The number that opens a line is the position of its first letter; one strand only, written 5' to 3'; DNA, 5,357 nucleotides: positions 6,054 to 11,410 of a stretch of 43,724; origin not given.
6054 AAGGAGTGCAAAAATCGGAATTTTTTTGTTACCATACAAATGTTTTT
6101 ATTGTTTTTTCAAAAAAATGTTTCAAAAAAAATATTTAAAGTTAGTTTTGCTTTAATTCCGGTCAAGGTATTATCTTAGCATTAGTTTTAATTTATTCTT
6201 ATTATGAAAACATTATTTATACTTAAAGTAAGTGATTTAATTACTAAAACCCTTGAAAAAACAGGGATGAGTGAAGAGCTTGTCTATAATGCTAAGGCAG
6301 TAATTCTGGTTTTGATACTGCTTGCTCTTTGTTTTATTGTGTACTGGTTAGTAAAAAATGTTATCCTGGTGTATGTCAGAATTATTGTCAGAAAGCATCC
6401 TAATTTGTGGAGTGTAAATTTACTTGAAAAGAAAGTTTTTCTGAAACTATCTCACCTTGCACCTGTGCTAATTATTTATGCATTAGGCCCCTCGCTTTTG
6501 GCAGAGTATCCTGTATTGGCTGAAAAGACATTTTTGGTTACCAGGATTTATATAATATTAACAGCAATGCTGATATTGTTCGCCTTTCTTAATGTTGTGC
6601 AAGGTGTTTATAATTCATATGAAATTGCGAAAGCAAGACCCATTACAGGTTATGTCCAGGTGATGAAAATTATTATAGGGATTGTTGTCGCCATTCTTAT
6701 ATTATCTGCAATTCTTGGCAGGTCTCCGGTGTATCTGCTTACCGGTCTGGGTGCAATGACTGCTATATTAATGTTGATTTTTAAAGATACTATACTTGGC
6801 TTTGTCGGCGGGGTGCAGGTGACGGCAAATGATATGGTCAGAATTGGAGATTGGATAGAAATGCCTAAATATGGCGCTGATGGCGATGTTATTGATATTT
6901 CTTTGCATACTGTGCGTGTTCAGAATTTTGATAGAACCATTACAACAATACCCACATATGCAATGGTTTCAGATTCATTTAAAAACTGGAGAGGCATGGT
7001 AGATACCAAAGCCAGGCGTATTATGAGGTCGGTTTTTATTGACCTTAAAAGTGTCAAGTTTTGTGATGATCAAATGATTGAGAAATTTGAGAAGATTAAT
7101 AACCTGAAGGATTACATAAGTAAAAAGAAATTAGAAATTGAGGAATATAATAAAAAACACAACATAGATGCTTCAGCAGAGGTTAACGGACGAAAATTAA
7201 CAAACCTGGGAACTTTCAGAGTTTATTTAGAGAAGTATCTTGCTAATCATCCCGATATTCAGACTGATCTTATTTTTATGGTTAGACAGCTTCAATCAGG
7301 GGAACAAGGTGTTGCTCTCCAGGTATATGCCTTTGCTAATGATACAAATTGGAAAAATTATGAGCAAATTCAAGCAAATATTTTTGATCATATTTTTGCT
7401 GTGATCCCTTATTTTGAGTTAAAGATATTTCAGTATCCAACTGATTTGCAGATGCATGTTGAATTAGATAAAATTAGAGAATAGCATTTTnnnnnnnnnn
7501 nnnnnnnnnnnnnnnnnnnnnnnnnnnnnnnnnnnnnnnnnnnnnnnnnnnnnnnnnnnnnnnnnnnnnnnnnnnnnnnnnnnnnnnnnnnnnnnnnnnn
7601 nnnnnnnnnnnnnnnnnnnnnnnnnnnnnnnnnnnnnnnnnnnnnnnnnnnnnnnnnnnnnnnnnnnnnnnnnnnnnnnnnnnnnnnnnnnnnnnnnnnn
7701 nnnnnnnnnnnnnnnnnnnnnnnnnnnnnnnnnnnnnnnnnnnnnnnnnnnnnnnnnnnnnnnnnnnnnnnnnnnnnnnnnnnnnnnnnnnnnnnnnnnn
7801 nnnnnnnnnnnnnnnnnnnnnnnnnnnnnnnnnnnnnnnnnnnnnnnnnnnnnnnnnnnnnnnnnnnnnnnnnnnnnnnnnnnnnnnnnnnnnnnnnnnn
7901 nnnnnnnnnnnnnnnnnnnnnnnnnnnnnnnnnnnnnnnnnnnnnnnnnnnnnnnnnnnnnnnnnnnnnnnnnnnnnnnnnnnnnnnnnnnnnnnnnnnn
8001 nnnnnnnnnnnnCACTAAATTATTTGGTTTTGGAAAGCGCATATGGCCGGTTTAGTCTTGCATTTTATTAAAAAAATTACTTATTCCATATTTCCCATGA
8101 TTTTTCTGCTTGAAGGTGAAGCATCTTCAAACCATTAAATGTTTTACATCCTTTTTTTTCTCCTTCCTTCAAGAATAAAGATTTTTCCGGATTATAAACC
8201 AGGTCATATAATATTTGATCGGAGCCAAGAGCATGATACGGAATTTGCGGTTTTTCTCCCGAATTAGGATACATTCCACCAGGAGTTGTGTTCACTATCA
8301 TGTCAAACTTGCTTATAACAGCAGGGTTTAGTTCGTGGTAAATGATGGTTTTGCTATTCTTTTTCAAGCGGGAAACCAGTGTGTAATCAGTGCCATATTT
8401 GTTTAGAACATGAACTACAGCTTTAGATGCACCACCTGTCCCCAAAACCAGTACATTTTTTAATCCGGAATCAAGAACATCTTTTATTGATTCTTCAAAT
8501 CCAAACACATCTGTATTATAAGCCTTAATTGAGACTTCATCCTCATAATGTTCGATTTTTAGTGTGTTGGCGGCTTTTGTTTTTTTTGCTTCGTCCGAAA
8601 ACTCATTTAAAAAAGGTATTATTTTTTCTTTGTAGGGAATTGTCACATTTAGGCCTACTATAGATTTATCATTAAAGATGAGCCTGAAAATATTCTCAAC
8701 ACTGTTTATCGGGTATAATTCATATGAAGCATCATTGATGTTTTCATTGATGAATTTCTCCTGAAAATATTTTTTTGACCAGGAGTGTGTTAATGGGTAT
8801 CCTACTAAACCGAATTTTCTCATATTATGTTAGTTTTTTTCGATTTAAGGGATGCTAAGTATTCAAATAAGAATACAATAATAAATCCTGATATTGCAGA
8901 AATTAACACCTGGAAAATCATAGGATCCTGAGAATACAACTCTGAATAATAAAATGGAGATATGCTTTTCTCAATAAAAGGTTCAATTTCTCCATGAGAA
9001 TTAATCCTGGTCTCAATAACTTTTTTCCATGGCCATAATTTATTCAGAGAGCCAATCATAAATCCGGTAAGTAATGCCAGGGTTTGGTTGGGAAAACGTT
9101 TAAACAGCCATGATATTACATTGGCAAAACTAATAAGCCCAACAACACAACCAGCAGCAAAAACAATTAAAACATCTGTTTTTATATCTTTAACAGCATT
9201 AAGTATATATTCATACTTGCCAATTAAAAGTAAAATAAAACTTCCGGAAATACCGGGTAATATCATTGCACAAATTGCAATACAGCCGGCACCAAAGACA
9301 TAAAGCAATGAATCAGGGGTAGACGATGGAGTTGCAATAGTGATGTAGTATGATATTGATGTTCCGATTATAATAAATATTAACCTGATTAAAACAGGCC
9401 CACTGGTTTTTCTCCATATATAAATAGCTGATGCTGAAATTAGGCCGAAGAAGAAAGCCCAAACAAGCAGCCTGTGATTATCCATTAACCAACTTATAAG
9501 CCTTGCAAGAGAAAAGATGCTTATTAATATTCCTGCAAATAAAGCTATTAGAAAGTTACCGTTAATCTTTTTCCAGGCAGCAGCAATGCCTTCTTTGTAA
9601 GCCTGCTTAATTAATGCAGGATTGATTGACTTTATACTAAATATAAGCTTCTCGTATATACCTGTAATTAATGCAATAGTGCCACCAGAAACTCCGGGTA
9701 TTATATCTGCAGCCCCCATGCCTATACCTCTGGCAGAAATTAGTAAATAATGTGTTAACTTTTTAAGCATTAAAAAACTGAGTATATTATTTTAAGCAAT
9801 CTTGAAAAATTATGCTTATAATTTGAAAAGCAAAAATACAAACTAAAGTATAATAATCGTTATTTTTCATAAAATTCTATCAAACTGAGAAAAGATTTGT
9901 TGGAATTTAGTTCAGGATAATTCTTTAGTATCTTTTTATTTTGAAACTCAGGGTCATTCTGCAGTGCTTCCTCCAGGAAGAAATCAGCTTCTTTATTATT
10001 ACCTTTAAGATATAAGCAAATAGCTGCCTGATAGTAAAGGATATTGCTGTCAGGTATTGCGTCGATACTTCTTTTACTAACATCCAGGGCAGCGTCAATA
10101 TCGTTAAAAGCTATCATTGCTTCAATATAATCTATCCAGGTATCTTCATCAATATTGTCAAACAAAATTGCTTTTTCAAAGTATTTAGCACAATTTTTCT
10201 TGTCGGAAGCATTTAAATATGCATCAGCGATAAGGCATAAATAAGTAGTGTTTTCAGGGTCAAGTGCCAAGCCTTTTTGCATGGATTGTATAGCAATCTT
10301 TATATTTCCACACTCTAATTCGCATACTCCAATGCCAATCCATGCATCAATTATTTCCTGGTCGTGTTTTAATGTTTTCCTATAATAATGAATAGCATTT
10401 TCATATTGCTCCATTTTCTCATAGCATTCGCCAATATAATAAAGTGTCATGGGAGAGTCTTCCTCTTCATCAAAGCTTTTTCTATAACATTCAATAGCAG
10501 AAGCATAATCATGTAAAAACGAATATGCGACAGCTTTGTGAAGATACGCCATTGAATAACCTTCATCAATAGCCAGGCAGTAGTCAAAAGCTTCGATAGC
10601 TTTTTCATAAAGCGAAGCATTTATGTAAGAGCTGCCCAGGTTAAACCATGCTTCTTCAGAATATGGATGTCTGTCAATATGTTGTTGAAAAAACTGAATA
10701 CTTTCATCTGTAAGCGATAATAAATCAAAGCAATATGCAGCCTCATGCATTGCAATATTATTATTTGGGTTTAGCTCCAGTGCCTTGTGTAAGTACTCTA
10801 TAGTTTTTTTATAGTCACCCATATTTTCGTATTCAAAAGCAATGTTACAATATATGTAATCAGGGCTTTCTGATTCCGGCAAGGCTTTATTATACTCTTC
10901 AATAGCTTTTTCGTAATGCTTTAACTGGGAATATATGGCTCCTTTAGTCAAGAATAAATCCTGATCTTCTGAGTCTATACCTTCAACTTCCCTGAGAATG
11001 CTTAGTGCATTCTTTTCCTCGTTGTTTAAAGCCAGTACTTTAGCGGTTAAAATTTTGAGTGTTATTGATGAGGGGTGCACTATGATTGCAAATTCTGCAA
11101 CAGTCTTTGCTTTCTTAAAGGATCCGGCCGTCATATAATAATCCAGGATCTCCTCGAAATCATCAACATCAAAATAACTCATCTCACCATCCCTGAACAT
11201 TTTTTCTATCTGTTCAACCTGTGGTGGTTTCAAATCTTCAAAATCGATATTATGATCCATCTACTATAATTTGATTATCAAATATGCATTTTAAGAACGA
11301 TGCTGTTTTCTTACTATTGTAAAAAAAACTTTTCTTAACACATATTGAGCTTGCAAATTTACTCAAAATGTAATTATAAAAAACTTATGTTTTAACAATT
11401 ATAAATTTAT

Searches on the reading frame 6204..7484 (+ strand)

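Call 40: search_protein_families(library=pfam, proteins=[window:6204-7484:+], max_evalue=0.0001)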
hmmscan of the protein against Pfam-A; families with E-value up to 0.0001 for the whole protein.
window:6204-7484:+ (426 aa): 1 family
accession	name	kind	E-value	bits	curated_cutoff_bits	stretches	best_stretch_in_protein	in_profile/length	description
PF00924.24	MS_channel_2nd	-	4.1e-16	59.3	20.2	1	195-263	1-67/68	Mechanosensitive ion channel, beta-domain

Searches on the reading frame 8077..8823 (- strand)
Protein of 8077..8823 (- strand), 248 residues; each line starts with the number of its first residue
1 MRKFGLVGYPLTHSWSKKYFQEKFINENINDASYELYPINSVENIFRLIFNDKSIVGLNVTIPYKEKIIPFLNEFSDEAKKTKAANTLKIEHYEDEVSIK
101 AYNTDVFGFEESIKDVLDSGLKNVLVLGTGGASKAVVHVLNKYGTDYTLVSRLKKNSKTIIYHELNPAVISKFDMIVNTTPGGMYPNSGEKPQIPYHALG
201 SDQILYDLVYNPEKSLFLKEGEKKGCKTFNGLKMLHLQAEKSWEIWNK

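Call 40: search_protein_families(library=pfam, proteins=[window:8077-8823:-], max_evalue=0.0001)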
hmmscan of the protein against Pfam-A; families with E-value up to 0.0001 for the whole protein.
window:8077-8823:- (248 aa): 1 family
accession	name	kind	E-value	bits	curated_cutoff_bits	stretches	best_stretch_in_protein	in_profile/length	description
PF08501.16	Shikimate_dh_N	-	1.9e-17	63.7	27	1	6-88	1-83/83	Shikimate dehydrogenase substrate binding domain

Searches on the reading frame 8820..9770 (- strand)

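Call 40: search_protein_families(library=pfam, proteins=[window:8820-9770:-], max_evalue=0.0001)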
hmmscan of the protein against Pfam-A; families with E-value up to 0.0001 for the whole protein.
window:8820-9770:- (316 aa): 1 family
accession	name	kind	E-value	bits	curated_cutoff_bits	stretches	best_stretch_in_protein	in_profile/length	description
PF04018.18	VCA0040-like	-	1.5e-97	326.5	26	1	18-261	1-244/246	Undecaprenyl phosphate translocase-like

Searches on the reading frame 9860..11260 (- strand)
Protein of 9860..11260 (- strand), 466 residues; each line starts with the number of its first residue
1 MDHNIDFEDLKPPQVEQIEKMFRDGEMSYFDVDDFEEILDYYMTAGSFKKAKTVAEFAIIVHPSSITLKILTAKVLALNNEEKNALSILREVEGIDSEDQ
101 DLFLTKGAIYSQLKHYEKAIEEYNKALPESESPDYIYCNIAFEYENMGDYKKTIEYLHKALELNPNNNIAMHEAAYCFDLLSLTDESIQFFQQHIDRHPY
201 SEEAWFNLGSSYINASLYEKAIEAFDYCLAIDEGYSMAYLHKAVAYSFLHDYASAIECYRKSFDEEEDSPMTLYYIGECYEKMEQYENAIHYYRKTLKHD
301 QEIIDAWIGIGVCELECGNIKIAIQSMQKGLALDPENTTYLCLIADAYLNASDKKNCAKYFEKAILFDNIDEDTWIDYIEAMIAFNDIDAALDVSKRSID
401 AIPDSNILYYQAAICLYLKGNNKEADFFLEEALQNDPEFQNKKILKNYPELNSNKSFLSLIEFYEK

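Call 40: search_protein_families(library=pfam, proteins=[window:9860-11260:-], max_evalue=0.0001)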
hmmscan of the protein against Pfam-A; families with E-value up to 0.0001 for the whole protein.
window:9860-11260:- (466 aa): 20 families
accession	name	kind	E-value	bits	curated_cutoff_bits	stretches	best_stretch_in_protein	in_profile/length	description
PF00515.34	TPR_1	-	4.1e-42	140.8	27.8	3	136-167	3-34/34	Tetratricopeptide repeat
PF07719.23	TPR_2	-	8.7e-38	125.8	27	2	272-301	3-32/34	Tetratricopeptide repeat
PF13181.12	TPR_8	-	3.2e-32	108.3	25.7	1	136-167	3-34/34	Tetratricopeptide repeat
PF13428.12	TPR_14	-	1e-27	94.2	23.5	0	142-176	9-43/44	Tetratricopeptide repeat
PF14559.12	TPR_19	-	8.1e-24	84.2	25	0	283-341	4-62/68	Tetratricopeptide repeat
PF13432.12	TPR_16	-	2.6e-21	76.1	32.7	0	145-201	8-64/65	Tetratricopeptide repeat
PF23914.1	TPR_CcmH_CycH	-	2.4e-20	73.4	42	1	294-357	40-103/158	Cytochrome c-type biogenesis protein H TPR domain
PF13424.12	TPR_12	-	2.9e-19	69.5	30.1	0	271-328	4-69/77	Tetratricopeptide repeat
PF13431.12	TPR_17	-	9.1e-18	63.4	24.4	0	191-223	2-34/34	Tetratricopeptide repeat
PF12895.13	ANAPC3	-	1.4e-16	61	27.2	2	250-328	3-80/82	Anaphase-promoting complex, cyclosome, subunit 3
PF13174.12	TPR_6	-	5.3e-15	55.4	26.3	0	273-298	3-28/33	Tetratricopeptide repeat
PF13371.12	TPR_9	-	3.5e-12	46.6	35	0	383-440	6-63/73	Tetratricopeptide repeat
PF25062.1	ARM_TT21_N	-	3.3e-11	43.8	40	0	41-252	3-218/222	Tetratricopeptide repeat protein 21 N-terminal ARM repeat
PF13414.12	TPR_11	-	2.8e-10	40.1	26.8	0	107-148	1-42/42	TPR repeat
PF13176.12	TPR_7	-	1.5e-09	37.6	27.9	0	276-301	5-32/36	Tetratricopeptide repeat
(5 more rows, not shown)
